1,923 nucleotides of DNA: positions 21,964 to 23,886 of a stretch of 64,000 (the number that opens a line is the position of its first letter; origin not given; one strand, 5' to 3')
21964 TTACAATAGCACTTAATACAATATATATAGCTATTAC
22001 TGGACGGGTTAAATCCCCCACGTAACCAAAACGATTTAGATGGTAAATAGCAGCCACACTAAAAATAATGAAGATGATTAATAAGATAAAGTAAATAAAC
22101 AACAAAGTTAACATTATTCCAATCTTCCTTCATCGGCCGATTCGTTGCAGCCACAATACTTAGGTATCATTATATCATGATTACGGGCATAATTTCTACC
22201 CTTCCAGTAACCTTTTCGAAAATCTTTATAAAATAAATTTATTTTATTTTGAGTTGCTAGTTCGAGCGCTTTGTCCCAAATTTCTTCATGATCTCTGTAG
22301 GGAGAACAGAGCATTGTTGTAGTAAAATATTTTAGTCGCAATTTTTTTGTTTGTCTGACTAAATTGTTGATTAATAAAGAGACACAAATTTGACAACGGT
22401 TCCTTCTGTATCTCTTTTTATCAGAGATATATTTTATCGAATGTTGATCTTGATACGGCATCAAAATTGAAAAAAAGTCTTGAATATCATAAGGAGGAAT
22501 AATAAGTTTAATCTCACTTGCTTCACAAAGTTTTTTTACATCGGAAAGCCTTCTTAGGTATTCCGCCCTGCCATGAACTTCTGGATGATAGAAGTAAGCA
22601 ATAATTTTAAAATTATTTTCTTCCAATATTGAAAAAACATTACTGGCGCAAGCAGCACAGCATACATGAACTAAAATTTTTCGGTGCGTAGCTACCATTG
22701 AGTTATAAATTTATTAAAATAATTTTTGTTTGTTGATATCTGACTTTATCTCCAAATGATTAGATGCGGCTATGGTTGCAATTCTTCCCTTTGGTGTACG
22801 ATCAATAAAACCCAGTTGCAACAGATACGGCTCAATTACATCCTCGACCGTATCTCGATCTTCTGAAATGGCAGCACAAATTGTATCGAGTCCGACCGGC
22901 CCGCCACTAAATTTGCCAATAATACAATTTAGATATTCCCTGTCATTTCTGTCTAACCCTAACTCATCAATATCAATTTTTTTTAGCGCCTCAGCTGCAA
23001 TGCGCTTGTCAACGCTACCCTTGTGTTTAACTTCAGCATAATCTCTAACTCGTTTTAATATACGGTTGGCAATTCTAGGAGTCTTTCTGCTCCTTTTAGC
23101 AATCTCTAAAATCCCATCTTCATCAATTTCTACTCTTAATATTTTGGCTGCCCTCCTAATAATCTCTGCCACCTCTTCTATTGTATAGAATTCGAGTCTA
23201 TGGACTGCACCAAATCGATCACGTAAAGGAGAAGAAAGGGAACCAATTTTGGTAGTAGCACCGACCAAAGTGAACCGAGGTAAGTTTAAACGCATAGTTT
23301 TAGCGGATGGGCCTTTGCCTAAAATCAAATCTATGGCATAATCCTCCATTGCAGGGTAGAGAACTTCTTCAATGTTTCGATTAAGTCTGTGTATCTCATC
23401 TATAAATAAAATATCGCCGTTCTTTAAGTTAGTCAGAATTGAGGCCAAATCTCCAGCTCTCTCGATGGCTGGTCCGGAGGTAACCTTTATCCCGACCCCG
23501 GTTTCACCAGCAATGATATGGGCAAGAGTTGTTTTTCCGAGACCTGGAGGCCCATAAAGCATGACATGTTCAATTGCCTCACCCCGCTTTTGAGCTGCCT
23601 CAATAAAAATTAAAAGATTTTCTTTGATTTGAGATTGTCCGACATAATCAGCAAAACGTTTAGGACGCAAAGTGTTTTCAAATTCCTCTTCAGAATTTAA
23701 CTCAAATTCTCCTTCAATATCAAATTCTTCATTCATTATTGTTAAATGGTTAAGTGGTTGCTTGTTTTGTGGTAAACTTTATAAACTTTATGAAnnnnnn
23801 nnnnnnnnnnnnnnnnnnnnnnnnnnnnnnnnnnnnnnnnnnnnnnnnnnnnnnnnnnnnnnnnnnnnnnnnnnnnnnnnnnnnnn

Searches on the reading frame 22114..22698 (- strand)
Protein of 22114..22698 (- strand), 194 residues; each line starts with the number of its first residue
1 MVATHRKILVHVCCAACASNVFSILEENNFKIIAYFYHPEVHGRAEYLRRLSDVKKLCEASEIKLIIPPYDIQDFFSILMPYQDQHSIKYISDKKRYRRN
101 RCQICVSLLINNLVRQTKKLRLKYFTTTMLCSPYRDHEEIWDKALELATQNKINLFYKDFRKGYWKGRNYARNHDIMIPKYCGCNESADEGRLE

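Call 47: search_protein_families(library=pfam, proteins=[window:22114-22698:-], max_evalue=0.00001)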
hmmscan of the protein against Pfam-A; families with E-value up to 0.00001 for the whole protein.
window:22114-22698:- (194 aa): 1 family
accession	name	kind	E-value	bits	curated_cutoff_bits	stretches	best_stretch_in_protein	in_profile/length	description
PF02677.20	QueH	-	5.6e-37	128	23.5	1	8-188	1-173/175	Epoxyqueuosine reductase QueH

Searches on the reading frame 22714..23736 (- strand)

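Call 47: search_protein_families(library=pfam, proteins=[window:22714-23736:-], max_evalue=0.00001)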
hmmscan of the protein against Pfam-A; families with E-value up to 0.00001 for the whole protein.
window:22714-23736:- (340 aa): 5 families
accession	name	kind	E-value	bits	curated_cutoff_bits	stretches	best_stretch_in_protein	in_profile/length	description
PF05496.18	RuvB_N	-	3.3e-78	261.4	27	1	23-181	1-159/159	Holliday junction DNA helicase RuvB P-loop domain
PF17864.7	AAA_lid_4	-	1.7e-28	98.6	27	1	184-257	1-74/74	RuvB AAA lid domain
PF05491.19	RuvB_C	-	1.6e-26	92.5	24.7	1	258-329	1-72/72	RuvB C-terminal winged helix domain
PF00004.35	AAA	-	8.5e-21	75.2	21.2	1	58-178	1-126/131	ATPase family associated with various cellular activities (AAA)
PF07728.20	AAA_5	-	5.6e-11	43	22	1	57-175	1-139/139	AAA domain (dynein-related subfamily)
